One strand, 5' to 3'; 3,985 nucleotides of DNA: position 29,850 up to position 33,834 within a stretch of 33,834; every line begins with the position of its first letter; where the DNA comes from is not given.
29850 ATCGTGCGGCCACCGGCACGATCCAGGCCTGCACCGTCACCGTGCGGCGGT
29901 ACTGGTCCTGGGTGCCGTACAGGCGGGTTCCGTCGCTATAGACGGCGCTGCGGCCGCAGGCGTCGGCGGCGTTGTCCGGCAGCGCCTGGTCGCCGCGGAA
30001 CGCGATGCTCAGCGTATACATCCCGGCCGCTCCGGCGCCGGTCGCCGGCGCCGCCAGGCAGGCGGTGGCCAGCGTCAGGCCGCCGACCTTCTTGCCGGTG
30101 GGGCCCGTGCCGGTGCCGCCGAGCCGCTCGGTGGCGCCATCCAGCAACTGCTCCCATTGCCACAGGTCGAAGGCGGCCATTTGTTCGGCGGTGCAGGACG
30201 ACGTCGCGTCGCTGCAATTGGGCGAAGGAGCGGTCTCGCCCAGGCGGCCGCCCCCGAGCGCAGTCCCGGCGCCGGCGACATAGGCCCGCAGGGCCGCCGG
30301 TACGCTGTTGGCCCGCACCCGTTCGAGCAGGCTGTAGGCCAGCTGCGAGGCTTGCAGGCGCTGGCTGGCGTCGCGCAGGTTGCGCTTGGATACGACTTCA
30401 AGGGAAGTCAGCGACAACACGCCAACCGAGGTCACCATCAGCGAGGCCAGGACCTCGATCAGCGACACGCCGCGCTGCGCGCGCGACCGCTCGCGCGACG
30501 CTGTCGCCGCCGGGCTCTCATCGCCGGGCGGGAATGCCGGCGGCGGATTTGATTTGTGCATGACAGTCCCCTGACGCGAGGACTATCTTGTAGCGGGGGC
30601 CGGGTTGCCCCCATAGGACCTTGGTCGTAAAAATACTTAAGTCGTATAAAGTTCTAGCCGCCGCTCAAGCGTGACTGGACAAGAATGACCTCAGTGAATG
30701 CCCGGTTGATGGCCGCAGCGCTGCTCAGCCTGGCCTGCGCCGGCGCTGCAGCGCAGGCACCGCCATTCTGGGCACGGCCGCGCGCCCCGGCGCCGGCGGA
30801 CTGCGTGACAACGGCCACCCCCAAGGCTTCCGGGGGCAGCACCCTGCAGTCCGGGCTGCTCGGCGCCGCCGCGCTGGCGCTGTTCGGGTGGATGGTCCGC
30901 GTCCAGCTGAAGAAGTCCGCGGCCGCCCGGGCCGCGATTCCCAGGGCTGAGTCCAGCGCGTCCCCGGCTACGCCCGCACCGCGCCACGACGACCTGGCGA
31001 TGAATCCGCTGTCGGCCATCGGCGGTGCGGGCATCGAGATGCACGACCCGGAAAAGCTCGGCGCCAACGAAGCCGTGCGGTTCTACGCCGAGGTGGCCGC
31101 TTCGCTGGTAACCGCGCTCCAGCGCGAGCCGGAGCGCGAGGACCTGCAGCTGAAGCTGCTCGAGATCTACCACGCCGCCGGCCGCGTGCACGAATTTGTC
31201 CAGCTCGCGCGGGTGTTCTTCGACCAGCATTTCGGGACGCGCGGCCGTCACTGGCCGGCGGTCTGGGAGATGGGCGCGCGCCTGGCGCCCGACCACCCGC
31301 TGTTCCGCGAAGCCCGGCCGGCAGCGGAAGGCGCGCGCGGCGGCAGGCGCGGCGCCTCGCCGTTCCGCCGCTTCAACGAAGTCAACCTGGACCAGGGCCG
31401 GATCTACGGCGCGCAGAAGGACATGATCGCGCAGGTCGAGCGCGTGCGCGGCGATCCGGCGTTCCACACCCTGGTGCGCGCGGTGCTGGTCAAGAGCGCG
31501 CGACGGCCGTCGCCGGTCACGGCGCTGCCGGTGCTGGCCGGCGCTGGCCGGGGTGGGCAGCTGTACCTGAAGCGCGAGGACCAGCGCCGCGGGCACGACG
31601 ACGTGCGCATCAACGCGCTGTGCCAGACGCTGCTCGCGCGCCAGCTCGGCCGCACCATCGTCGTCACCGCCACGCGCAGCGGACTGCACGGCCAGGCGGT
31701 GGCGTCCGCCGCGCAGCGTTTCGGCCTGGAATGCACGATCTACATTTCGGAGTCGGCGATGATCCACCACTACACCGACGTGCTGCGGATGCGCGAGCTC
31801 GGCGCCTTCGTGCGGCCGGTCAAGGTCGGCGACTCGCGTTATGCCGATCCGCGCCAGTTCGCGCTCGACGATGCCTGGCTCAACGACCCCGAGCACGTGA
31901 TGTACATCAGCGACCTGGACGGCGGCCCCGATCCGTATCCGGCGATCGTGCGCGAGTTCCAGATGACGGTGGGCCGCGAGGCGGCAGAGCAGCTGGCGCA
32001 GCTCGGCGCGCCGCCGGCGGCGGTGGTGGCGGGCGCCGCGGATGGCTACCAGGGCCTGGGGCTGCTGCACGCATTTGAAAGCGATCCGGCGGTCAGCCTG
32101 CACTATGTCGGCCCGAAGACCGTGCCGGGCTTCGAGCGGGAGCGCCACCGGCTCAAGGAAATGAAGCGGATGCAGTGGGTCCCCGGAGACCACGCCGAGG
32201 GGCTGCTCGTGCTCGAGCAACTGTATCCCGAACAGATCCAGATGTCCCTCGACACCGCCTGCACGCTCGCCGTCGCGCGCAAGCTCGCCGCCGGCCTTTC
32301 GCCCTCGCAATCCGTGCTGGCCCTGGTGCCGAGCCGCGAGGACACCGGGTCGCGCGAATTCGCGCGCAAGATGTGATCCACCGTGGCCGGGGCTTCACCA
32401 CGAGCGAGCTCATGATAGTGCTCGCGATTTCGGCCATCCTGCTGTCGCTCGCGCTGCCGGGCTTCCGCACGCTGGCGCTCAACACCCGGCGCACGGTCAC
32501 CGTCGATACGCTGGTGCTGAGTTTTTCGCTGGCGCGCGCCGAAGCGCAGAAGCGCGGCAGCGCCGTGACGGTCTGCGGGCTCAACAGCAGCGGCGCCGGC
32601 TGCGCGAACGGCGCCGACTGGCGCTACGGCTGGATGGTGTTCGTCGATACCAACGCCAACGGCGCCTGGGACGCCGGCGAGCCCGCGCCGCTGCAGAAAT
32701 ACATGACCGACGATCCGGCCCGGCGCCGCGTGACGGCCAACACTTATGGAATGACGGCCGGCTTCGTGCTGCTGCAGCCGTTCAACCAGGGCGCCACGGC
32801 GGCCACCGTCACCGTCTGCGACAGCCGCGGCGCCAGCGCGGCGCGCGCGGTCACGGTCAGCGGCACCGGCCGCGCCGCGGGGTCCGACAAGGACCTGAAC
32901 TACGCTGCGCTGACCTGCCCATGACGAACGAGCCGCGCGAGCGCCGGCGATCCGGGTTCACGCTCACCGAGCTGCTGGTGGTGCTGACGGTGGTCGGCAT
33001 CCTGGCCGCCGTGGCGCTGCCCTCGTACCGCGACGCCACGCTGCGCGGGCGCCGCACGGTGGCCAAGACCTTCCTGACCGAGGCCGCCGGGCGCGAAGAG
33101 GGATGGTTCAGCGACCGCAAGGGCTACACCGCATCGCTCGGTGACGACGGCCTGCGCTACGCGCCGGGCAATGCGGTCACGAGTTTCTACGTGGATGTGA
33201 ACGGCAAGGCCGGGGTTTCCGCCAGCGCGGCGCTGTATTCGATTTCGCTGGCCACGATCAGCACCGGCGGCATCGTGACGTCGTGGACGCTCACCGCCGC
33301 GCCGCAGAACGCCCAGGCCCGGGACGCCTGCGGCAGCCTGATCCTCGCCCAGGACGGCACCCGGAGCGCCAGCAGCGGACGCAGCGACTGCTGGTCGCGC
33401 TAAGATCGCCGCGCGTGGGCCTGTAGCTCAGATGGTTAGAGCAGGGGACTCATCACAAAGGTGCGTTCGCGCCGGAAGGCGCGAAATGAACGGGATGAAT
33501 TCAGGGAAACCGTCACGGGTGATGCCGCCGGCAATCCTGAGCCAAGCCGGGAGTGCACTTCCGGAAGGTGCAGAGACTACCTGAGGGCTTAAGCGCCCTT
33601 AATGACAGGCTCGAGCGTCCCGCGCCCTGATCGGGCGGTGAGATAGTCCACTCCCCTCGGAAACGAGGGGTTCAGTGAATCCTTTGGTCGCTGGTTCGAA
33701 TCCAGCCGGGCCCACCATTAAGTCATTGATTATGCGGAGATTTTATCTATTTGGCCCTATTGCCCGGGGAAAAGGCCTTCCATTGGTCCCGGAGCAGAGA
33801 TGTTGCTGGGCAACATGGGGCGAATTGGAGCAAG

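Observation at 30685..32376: FimV-like / catalytically dead TrpB-like fusion gene embedded in and translationally coupled to the minor-pilin operon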

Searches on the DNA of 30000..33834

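Call 85: search_rna_families(source=window, start=30000, end=33834, threshold=evalue, max_evalue=0.01)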
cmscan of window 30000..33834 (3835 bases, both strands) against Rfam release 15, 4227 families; matches with E-value up to 0.01: 1.
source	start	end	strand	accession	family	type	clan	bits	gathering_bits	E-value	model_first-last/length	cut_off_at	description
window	33441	33670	+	RF00028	Intron_gpI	Intron;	-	65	50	1.9e-15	1-253/253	no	Group I catalytic intron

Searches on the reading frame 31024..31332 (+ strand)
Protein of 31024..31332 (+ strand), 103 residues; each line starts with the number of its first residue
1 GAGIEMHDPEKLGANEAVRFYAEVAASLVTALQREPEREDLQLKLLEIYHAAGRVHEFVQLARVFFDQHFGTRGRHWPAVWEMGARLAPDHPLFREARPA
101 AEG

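Call 80: search_solved_structures(query=window:31024-31332:+, max_evalue=10)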
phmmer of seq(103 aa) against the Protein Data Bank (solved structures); distinct sequences matched with E-value up to 10: 3.
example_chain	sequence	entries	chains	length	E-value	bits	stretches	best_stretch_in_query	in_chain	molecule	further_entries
4y6w_A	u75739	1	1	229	0.74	13.6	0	15-69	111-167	NaB(AB)3ACb - light chain TPR-like repeats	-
4y6c_A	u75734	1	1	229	1.6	12.4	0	15-69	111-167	ANSERINA PUTATIVE KINESIN LIGHT chain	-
8uc6_C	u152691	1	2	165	2.7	11.8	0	15-61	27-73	Calpain-7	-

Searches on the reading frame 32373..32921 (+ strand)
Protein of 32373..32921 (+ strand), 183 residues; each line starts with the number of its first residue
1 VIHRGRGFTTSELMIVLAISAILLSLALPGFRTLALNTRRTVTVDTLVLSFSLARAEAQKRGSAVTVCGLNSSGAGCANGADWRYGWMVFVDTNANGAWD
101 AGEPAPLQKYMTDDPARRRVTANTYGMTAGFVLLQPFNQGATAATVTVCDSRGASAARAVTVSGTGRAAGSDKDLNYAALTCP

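Call 19: search_protein_families(library=pfam, proteins=[window:32373-32921:+], max_evalue=0.001)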
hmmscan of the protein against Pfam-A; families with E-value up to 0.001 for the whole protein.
window:32373-32921:+ (183 aa): 2 families
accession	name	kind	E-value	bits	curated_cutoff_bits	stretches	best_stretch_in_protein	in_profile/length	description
PF12019.13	GspH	-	5.2e-15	56.3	21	1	44-166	2-108/108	Type II transport protein GspH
PF07963.17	N_methyl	-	0.00044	20.2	21.2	1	6-28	5-27/27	Prokaryotic N-terminal methylation motif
